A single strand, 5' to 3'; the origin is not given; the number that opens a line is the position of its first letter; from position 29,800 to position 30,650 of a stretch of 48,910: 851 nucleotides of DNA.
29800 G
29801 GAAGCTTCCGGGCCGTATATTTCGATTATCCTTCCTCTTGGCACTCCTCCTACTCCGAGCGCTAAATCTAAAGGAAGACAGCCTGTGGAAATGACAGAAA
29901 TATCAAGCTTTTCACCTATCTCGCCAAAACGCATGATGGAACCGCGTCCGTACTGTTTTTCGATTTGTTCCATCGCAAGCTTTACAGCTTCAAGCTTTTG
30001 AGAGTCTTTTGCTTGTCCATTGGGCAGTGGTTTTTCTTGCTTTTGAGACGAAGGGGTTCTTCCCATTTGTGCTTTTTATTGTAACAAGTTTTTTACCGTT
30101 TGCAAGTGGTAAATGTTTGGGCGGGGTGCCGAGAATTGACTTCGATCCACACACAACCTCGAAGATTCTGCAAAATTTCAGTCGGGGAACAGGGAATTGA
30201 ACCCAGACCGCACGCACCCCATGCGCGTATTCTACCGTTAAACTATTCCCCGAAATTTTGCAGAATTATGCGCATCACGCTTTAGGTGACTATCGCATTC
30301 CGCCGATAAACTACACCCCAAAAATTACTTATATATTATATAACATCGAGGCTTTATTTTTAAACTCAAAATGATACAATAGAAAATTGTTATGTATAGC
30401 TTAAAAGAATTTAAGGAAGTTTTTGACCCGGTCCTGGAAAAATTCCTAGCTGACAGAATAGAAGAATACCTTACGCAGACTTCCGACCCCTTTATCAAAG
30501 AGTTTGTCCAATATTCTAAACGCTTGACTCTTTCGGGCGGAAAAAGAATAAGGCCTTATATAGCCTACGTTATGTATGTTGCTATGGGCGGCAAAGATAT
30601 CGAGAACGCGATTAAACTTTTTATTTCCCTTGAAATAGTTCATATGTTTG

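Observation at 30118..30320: tRNA-Pro(GGG) clamped by a perfect 15-bp inverted repeat and nested between the two halves of a second tRNA-like molecule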

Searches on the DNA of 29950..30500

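Call 4: search_rna_families(source=window, start=29950, end=30500, threshold=evalue, max_evalue=10, show_alignments=4)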
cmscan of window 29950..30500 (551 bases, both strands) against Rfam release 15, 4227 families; matches with E-value up to 10: 3.
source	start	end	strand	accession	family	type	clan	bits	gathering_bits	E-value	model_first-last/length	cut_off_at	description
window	30182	30252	-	RF00005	tRNA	Gene; tRNA;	CL00001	52.9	29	1.4e-10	1-71/71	no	tRNA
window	30059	30094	-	RF01098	RF_site9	Cis-reg; frameshift_element;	-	15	70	7.3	1-50/50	no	Gag/pro ribosomal frameshift site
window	30430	30488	+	RF01122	sR39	Gene; snRNA; snoRNA; CD-box;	-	10.7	50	4.6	1-56/56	no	Small nucleolar RNA sR39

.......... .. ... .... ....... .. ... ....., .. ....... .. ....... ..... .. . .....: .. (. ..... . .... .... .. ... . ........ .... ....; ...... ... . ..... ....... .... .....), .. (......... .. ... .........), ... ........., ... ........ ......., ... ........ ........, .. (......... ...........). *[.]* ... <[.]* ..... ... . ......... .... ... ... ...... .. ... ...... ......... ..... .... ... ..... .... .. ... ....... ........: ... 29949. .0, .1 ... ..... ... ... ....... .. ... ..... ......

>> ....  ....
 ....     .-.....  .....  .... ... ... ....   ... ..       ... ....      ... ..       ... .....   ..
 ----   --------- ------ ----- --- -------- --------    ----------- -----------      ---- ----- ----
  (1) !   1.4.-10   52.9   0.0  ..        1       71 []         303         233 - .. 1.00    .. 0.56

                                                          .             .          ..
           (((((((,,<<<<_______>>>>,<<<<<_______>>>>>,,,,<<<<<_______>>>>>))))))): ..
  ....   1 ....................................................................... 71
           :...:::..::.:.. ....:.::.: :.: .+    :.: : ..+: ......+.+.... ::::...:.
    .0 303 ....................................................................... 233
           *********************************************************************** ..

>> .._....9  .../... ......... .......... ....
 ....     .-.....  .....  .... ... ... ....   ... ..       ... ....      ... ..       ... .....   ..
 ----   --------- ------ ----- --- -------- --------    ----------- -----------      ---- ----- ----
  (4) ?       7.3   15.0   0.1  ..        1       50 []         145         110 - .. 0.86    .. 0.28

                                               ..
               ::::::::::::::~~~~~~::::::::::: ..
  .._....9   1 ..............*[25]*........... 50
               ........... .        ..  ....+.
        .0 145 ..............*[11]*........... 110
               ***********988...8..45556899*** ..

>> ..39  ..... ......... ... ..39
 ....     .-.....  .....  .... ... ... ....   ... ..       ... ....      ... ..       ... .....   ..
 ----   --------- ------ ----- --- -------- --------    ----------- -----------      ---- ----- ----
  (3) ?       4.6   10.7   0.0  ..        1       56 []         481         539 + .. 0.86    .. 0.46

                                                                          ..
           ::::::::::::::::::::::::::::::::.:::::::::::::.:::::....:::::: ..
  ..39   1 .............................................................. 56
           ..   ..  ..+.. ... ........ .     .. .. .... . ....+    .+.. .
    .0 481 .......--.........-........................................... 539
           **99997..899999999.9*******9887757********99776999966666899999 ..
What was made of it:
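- On Group I intron in a tRNA anticodon loop: No group I hit up to E = 10 (call 4).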
